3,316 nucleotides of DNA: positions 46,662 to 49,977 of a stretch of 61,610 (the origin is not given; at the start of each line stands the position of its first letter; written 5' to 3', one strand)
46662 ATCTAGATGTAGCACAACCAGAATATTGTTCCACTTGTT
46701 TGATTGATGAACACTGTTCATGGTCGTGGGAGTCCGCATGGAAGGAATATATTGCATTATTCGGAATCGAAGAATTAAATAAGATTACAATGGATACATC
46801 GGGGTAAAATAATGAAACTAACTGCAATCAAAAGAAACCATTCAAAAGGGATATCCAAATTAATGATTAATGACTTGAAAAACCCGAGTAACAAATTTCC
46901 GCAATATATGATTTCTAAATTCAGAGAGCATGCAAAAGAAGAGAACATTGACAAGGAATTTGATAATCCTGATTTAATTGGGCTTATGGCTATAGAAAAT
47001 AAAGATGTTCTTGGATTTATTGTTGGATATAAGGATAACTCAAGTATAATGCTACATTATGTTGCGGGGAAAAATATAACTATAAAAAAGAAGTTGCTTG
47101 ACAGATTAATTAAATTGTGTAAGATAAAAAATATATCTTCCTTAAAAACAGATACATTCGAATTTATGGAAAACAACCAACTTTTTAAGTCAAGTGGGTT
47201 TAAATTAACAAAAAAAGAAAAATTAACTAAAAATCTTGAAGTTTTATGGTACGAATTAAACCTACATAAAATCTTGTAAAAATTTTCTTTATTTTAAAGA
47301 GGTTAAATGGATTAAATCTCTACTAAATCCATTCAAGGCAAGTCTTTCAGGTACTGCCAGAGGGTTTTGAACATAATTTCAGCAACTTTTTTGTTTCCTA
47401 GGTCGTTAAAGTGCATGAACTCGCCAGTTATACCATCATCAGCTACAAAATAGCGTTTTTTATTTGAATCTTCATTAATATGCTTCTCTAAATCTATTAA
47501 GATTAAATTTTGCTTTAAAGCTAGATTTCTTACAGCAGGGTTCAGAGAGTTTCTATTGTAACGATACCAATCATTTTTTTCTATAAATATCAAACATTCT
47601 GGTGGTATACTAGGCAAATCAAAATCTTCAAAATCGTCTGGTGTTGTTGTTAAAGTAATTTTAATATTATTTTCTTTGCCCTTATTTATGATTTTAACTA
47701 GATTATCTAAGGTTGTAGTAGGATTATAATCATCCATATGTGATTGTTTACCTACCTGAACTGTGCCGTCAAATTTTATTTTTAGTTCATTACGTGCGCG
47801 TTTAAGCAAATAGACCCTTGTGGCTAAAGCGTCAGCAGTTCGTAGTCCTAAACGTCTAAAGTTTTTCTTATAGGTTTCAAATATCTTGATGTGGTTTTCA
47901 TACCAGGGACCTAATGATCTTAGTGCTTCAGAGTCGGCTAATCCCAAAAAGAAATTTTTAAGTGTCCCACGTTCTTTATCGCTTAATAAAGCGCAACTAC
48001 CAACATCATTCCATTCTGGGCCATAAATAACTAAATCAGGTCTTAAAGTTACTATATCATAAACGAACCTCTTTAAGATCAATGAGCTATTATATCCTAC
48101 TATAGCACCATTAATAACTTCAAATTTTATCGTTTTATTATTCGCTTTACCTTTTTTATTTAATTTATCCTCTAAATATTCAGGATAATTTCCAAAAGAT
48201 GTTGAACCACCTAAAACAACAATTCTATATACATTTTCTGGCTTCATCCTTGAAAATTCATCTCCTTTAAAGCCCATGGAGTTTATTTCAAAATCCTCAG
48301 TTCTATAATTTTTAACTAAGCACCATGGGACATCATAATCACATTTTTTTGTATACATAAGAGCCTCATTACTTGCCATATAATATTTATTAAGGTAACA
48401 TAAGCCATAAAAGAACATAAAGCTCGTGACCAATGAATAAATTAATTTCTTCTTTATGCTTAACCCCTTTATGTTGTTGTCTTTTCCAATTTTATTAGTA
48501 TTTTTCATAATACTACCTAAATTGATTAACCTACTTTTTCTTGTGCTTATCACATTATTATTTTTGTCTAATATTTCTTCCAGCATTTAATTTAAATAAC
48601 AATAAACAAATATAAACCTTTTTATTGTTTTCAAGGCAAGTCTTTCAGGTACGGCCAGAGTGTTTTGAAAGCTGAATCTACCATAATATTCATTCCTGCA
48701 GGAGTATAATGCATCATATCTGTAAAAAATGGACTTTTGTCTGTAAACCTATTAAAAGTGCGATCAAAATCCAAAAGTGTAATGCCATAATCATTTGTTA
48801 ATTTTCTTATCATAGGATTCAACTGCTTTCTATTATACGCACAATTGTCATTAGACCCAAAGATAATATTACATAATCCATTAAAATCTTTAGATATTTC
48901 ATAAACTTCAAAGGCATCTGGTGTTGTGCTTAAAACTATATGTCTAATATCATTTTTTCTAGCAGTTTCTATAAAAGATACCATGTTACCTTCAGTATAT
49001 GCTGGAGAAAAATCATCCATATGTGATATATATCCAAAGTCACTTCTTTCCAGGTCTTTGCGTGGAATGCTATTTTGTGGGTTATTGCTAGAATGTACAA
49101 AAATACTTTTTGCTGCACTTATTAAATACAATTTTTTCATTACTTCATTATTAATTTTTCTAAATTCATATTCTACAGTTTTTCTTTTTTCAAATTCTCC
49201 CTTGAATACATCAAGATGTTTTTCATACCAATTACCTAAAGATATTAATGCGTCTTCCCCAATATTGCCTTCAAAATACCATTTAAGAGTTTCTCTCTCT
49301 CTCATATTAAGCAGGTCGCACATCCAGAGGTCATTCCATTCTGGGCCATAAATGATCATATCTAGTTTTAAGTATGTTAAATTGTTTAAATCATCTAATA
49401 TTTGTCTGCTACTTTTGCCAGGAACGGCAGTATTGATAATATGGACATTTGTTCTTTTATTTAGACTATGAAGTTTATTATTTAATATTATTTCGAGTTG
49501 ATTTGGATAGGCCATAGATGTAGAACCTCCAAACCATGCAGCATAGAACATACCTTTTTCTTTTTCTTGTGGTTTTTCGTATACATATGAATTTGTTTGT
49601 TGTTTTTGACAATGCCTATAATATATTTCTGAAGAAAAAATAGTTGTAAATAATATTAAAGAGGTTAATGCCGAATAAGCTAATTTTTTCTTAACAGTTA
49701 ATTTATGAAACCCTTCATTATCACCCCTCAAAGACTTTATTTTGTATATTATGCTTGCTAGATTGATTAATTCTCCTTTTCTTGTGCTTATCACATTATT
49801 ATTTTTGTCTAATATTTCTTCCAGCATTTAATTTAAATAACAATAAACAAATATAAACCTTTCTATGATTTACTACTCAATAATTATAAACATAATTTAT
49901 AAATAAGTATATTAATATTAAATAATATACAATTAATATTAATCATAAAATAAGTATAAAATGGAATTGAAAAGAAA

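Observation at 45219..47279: Candidate radical-SAM peptide-modification cassette: two small ORFs, attenuator-like hairpin, Cx3Cx2C enzyme, GNAT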

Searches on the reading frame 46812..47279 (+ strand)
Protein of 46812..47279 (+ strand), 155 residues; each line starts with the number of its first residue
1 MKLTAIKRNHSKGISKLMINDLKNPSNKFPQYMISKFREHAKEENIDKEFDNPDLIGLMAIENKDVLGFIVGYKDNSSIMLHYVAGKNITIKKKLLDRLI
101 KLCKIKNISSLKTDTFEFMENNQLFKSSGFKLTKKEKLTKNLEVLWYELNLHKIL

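Call 3: search_protein_families(library=pfam, proteins=[window:46812-47279:+], max_evalue=1)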
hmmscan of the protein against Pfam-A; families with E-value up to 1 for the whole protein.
window:46812-47279:+ (155 aa): 2 families
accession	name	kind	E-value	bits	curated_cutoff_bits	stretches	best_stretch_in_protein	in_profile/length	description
PF13673.13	Acetyltransf_10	-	1.5e-05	25.4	23.6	1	33-148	9-125/128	Acetyltransferase (GNAT) domain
PF13420.13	Acetyltransf_4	-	4e-05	24.1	24.3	1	42-141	47-145/155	Acetyltransferase (GNAT) domain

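Call 4: search_protein_families(library=ncbifam, proteins=[window:46812-47279:+], max_evalue=1)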
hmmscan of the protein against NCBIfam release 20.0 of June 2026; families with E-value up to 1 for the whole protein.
window:46812-47279:+ (155 aa): 0 families

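Call 39: find_homologous_proteins(query=window:46812-47276:+, max_evalue=0.001)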
Query window:46812-47276:+ (155 aa): 17 proteins with E <= 0.001 among 363 candidates.
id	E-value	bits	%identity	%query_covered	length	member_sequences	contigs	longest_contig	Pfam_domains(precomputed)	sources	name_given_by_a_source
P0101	1.3e-82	293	100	89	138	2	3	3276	-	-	-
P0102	3.8e-50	187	60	98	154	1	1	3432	-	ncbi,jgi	-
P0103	7.8e-49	183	58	97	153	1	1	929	-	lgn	-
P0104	3.5e-48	181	57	97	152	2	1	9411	-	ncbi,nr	ncbi:MAG: GNAT family N-acetyltransferase [Nanoarchaeota archaeon]|nr:GNAT family N-acetyltransferas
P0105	4.8e-48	181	59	97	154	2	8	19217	-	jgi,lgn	jgi:N-acetylglutamate synthase-like GNAT family acetyltransferase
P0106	1.6e-46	176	57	97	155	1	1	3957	-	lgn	-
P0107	5.3e-46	174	58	98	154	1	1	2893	-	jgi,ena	-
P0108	6.1e-46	174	57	98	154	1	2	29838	-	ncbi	ncbi:MAG: hypothetical protein ACOCRX_05700 [Candidatus Woesearchaeota archaeon]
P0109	1.3e-45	173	55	98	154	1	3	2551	PF13673.14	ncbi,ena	ncbi:MAG: GNAT family N-acetyltransferase [Nanoarchaeota archaeon]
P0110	1.4e-45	173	55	98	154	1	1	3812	-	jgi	jgi:hypothetical protein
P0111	4.8e-45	171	55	97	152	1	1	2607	-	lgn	-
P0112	5.4e-45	171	59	92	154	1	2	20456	-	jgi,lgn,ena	-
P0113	8.1e-45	170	56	98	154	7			-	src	-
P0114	1.8e-44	169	56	97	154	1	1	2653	-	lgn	-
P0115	1.9e-44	169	58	98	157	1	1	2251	-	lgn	-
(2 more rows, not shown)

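Call 49: predict_structure(alignment_id=A3)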
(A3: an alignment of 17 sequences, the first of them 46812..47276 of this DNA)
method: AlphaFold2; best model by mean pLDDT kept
length: 155 residues; sequences in the alignment: 17
mean_pLDDT: 93.9   pTM: 0.87
mean pLDDT of the five models: 93.9, 93.6, 87.1, 80.1, 75.0
residues with pLDDT >= 90: 136; 70-90: 16; 50-70: 2; < 50: 1
segments of 3 or more residues with pLDDT < 50: none
pLDDT, mean of each block of 10 residues (from residue 1): 95 95 87 94 97 97 94 96 95 98 95 94 96 94 95 67
secondary structure, 60 per line:
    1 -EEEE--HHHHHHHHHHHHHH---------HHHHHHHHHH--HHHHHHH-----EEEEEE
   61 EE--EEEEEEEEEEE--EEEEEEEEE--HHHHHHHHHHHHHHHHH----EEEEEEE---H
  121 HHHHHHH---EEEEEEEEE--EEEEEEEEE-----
elements in order: E2-5 H8-21 H31-40 H43-49 E55-62 E65-75 E78-86 H89-105 E110-116 H120-127 E131-139 E142-150

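Call 53: fold_search(model_id=the predicted structure, library=pdb)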
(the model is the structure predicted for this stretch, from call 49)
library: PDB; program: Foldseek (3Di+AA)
matches with E <= 10: 1752; with E <= 0.001: 583
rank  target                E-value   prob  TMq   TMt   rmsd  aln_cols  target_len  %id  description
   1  2r7h_A                1.4e-10  1.00  0.77  0.76   3.1       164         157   11  CRYSTAL STRUCTURE OF A putative acetyltransferase of the GNAT family (DDE_3044) FROM DESULFOVIBRIO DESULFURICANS SUBSP (released 2007-09-25)
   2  1tiq_A                1.4e-10  1.00  0.79  0.72   3.3       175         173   18  Crystal Structure of an Acetyltransferase (PaiA) in complex with CoA and DTT from Bacillus subtilis, Northeast Structu (released 2004-07-13)
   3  1tiq_B                2.2e-10  1.00  0.79  0.73   2.9       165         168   16  Crystal Structure of an Acetyltransferase (PaiA) in complex with CoA and DTT from Bacillus subtilis, Northeast Structu (released 2004-07-13)
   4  4e2a_A                3.4e-10  1.00  0.75  0.69   3.4       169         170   11  Crystal Structure of the Putative acetyltransferase from Streptococcus mutans (released 2013-03-13)
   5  8osp_A                4.6e-10  1.00  0.76  0.68   3.5       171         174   14  GCN5-related N-Acetyltransferase from Lactobacillus curiae (released 2023-07-05)
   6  4e2a_B                5.2e-10  1.00  0.75  0.69   3.4       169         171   11  Crystal Structure of the Putative acetyltransferase from Streptococcus mutans (released 2013-03-13)
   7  5e96                  6.2e-10  1.00  0.77  0.77   2.6       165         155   14  Crystal structure of aminoglycoside 6'-acetyltransferase type Ii (released 2016-07-06)
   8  9mto_B                7.0e-10  1.00  0.74  0.79   3.1       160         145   15  Crystal structure of acetyltransferase CBU0801 from Coxiella burnetii (released 2025-01-22)
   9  3f0a                  8.0e-10  1.00  0.74  0.72   3.7       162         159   17  Structure of a putative n-acetyltransferase (ta0374) in complex with acetyl-coa from thermoplasma acidophilum (released 2008-11-11)
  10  7bxz_B                9.0e-10  1.00  0.74  0.65   3.4       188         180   13  Crystal structure of the aminoglycoside 6'-N-acetyltransferase from Enterococcus faecium (released 2020-08-12)
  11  9mto_A                1.1e-09  1.00  0.71  0.74   3.5       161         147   14  Crystal structure of acetyltransferase CBU0801 from Coxiella burnetii (released 2025-01-22)
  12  7bxz_A                1.4e-09  1.00  0.74  0.66   3.3       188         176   13  Crystal structure of the aminoglycoside 6'-N-acetyltransferase from Enterococcus faecium (released 2020-08-12)
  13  2r7h_B                1.6e-09  1.00  0.75  0.73   3.3       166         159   11  CRYSTAL STRUCTURE OF A putative acetyltransferase of the GNAT family (DDE_3044) FROM DESULFOVIBRIO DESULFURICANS SUBSP (released 2007-09-25)
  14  3fix_B                1.6e-09  1.00  0.74  0.73   4.1       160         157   17  Crystal structure of a putative n-acetyltransferase (ta0374) from thermoplasma acidophilum (released 2009-01-13)
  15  3d8p_B                1.7e-09  1.00  0.73  0.71   4.7       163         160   23  Crystal structure of acetyltransferase of GNAT family (NP_373092.1) from STAPHYLOCOCCUS AUREUS MU50 at 2.20 A resoluti (released 2008-10-28)
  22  3d8p_A                3.9e-09  1.00  0.74  0.73   4.9       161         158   24  Crystal structure of acetyltransferase of GNAT family (NP_373092.1) from STAPHYLOCOCCUS AUREUS MU50 at 2.20 A resoluti (released 2008-10-28)
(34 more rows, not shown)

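Call 77: search_protein_families(library=padloc, proteins=[window:46812-47279:+], max_evalue=0.01)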
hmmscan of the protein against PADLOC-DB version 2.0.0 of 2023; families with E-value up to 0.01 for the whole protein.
window:46812-47279:+ (155 aa): 0 families

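Call 81: search_solved_structures(query=A3, max_evalue=1, show_alignments=2)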
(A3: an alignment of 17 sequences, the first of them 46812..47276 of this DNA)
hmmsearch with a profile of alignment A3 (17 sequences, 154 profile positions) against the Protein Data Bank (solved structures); distinct sequences matched with E-value up to 1: 13.
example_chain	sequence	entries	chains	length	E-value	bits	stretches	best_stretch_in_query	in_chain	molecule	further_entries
3d8p_A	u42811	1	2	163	1.9e-07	34.4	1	40-142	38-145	acetyltransferase of GNAT family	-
3jvn_A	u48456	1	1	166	0.002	21.3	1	17-131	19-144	Acetyltransferase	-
3pp9_A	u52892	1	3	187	0.003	20.7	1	39-133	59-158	Putative streptothricin acetyltransferase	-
1mk4_A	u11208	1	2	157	0.003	20.7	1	54-117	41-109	Hypothetical protein yqjY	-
2q7b_A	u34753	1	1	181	0.018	18.2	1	19-140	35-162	Acetyltransferase, GNAT family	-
4pv6_C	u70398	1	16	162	0.025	17.8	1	61-135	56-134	N-terminal acetyltransferase complex subunit [ARD1]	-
8a9n_A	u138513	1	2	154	0.056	16.6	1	46-133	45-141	Acetyltransferase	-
8a9o_A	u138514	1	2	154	0.16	15.1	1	46-132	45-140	DpA polyamine acetyltransferase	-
7vqw_A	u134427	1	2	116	0.28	14.3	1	16-77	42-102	de novo designed protein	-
1n71_A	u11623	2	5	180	0.42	13.8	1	47-100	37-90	aac(6')-Ii | Aminoglycoside 6'-acetyltransferase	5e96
1b87_A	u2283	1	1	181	0.43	13.7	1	47-100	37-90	PROTEIN (AMINOGLYCOSIDE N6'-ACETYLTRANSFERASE TYPE 1)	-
2a4n_A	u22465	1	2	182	0.44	13.7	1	47-99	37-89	aac(6')-Ii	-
7bxz_A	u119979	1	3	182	0.46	13.7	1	47-99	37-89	Aminoglycoside 6'-N-acetyltransferase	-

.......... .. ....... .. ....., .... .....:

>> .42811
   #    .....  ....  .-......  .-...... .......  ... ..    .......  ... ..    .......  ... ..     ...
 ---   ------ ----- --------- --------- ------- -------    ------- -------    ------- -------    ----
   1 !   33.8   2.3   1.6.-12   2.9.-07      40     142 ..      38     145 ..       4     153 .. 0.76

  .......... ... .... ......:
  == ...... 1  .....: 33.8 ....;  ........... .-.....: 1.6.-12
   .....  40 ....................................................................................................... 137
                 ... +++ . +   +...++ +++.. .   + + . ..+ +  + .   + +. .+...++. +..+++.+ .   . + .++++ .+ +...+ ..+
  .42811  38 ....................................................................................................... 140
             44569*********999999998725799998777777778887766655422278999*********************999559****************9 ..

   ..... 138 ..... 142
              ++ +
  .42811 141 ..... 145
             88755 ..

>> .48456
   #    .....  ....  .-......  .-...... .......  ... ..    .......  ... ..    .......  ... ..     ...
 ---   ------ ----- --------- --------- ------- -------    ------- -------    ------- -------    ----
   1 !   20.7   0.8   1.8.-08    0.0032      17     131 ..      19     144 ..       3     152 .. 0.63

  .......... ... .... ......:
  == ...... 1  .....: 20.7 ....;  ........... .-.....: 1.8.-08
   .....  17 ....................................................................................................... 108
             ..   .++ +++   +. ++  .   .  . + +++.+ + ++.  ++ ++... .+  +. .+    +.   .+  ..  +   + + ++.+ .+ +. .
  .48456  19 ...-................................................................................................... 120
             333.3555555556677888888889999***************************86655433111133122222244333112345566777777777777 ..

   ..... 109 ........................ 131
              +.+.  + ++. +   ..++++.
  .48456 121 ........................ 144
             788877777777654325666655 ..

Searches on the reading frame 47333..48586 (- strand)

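Call 68: search_protein_families(library=pfam, proteins=[window:47333-48586:-], max_evalue=0.01)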
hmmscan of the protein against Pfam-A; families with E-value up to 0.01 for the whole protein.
window:47333-48586:- (417 aa): 2 families
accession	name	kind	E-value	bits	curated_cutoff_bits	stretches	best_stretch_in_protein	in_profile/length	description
PF13472.12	Lipase_GDSL_2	-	2.6e-09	38.3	32.9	1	129-399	14-177/178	GDSL-like Lipase/Acylhydrolase family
PF00657.28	Lipase_GDSL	-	0.00018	22.2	23.6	0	300-403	119-206/208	GDSL-like Lipase/Acylhydrolase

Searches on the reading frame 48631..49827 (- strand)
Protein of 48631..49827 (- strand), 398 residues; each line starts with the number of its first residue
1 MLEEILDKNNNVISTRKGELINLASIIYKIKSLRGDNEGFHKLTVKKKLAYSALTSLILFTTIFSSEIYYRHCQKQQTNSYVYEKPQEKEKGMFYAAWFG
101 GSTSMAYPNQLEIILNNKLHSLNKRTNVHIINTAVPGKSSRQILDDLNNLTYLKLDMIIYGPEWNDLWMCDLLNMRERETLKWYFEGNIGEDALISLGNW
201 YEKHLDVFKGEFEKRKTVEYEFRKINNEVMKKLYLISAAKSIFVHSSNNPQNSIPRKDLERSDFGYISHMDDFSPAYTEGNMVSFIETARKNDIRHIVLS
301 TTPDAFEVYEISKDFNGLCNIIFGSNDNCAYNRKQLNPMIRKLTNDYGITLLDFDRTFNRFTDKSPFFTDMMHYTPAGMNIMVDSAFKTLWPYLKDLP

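Call 68: search_protein_families(library=pfam, proteins=[window:48631-49827:-], max_evalue=0.01)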
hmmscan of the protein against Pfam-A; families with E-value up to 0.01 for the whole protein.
window:48631-49827:- (398 aa): 2 families
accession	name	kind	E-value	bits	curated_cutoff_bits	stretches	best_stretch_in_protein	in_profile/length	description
PF13472.12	Lipase_GDSL_2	-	0.001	20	32.9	1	275-379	81-176/178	GDSL-like Lipase/Acylhydrolase family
PF00657.28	Lipase_GDSL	-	0.0025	18.4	23.6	0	325-384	141-206/208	GDSL-like Lipase/Acylhydrolase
